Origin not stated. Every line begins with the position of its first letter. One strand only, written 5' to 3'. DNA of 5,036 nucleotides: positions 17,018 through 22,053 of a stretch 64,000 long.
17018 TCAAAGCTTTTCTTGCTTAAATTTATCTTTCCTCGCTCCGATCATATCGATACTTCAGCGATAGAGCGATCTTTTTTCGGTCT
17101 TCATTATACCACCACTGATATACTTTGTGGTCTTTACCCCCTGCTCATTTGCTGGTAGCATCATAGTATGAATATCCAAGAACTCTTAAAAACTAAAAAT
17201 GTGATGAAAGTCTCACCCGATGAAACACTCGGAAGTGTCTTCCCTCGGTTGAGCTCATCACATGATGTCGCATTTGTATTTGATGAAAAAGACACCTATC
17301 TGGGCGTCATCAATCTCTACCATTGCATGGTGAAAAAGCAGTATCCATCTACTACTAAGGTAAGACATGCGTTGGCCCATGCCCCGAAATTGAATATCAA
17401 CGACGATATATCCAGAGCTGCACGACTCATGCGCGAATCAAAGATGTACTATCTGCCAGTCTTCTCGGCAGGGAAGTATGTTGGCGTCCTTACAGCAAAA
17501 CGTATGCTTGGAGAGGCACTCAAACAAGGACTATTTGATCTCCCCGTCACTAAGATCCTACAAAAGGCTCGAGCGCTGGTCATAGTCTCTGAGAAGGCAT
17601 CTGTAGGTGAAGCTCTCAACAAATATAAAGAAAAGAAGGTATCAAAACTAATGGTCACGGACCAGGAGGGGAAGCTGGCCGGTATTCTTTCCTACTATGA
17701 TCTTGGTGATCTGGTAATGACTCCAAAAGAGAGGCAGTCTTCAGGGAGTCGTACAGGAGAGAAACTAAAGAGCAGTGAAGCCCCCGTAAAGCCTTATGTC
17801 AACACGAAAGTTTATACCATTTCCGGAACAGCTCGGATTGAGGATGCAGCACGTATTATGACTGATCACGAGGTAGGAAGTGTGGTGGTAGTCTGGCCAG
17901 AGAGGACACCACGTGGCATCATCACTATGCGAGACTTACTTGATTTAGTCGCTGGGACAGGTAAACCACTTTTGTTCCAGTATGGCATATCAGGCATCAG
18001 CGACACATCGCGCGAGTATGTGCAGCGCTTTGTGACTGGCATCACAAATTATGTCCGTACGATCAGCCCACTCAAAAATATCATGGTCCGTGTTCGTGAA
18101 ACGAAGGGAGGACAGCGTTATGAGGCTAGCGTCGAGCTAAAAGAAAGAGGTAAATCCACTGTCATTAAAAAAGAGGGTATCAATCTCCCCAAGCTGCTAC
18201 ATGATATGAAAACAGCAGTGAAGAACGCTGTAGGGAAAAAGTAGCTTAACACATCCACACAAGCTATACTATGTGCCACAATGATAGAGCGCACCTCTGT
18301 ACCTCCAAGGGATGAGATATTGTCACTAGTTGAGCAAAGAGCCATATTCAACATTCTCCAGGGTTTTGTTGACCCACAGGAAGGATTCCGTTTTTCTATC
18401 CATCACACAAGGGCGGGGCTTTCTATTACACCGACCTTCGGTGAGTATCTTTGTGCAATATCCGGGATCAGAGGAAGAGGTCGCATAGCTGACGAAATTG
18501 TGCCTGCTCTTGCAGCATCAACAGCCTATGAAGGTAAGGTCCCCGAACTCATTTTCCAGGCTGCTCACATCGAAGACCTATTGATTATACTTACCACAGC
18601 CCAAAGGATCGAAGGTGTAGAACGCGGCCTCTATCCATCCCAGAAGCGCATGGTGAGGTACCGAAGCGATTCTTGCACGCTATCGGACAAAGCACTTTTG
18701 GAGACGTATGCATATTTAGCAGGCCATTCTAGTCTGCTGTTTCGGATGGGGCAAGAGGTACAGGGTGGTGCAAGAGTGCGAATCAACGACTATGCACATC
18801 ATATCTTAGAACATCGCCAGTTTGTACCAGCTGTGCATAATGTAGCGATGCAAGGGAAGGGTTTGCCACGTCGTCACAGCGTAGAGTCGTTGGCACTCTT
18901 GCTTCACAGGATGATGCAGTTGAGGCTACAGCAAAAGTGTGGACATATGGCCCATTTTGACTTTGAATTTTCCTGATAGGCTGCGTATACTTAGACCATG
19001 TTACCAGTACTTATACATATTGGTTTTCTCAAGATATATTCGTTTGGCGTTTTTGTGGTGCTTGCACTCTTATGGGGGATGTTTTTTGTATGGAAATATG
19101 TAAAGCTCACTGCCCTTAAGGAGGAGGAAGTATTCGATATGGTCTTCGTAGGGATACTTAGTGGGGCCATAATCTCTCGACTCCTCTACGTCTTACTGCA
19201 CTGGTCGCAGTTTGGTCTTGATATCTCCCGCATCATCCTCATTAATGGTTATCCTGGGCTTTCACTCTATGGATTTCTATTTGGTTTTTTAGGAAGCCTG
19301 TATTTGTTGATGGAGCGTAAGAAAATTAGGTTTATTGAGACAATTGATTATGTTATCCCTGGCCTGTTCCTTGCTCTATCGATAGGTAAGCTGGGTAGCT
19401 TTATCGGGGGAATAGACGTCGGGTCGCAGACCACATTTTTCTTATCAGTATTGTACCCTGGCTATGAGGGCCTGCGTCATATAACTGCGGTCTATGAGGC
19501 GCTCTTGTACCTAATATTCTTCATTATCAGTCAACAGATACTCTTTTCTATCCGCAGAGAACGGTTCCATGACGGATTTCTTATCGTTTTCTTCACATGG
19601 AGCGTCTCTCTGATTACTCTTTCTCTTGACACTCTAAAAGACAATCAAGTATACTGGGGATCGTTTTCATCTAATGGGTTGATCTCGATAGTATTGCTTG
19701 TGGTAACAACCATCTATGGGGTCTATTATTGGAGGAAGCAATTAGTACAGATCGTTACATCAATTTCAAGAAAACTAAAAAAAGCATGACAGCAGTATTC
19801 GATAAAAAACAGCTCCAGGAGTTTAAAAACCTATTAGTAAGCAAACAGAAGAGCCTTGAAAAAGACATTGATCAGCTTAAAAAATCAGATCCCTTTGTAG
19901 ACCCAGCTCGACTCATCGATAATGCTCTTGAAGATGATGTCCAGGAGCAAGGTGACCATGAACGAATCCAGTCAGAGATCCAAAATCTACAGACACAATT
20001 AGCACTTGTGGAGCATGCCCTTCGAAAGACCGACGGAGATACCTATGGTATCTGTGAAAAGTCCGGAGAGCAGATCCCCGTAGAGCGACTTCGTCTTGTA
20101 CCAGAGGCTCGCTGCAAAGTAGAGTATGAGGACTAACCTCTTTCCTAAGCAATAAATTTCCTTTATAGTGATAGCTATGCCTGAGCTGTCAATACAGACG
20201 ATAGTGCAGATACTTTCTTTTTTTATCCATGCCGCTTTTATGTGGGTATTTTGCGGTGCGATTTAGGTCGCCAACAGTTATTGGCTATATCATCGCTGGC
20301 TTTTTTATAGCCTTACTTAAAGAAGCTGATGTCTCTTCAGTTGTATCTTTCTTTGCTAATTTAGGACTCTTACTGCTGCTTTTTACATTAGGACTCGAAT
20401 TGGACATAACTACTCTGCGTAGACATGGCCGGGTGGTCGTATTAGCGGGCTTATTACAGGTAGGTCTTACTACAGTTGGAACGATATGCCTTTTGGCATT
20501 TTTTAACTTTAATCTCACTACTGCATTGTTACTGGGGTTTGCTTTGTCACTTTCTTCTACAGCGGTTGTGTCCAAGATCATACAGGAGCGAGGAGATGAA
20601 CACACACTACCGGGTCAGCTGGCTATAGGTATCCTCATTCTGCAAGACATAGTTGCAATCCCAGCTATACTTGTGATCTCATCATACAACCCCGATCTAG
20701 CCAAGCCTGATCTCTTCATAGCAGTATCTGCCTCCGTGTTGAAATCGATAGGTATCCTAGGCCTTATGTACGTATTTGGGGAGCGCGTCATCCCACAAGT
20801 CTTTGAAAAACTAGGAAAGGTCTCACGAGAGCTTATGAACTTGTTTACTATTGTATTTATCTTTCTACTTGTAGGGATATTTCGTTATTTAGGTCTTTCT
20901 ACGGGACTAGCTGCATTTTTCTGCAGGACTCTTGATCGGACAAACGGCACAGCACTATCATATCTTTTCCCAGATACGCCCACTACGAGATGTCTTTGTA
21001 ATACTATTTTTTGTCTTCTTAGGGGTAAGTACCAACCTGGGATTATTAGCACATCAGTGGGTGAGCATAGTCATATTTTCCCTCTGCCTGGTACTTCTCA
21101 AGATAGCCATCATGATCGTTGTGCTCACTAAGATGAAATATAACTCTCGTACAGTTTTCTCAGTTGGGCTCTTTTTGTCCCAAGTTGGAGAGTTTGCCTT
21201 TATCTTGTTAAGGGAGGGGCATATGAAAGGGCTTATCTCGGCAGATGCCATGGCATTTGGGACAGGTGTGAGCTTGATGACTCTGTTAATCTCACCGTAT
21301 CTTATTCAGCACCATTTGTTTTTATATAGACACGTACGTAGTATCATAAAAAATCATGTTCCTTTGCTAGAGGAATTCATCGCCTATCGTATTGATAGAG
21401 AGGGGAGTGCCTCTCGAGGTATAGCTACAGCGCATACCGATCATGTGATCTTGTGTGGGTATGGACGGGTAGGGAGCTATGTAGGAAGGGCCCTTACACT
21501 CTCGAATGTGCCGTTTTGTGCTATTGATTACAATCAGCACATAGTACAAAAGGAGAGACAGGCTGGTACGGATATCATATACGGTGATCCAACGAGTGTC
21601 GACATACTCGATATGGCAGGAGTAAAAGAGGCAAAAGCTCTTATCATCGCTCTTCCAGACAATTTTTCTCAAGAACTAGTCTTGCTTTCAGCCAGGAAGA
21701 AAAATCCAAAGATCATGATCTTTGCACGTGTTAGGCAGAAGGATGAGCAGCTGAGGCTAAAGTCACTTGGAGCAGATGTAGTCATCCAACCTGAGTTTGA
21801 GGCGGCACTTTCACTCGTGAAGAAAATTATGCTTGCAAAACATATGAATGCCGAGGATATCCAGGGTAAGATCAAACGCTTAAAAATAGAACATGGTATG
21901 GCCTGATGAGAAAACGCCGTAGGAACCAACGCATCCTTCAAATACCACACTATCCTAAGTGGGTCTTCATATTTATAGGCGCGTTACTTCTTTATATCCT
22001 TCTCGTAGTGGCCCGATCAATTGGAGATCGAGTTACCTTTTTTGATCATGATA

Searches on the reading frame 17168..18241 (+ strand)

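Call 36: search_protein_families(library=pfam, max_evalue=0.0001, proteins=[window:17168-18241:+])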
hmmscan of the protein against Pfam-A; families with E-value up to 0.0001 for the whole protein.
window:17168-18241:+ (358 aa): 1 family
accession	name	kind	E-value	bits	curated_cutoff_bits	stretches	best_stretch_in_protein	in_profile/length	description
PF00571.33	CBS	-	4.9e-33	113.7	24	3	208-262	2-56/57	CBS domain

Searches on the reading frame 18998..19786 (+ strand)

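Call 36: search_protein_families(library=pfam, max_evalue=0.0001, proteins=[window:18998-19786:+])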
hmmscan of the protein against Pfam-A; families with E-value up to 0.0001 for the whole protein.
window:18998-19786:+ (263 aa): 1 family
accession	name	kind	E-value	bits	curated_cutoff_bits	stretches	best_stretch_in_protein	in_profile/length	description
PF01790.23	LGT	-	3.2e-28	99.1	24.9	1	3-240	1-237/240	Prolipoprotein diacylglyceryl transferase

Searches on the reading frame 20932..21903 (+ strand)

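Call 36: search_protein_families(library=pfam, max_evalue=0.0001, proteins=[window:20932-21903:+])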
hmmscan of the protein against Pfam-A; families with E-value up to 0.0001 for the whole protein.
window:20932-21903:+ (324 aa): 2 families
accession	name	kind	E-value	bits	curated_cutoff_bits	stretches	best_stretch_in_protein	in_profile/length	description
PF02254.24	TrkA_N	-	1e-27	97.2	23.8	1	172-287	1-116/116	TrkA-N domain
PF00999.27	Na_H_Exchanger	-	6.9e-15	55.2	26.2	1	3-124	243-373/375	Sodium/hydrogen exchanger, transmembrane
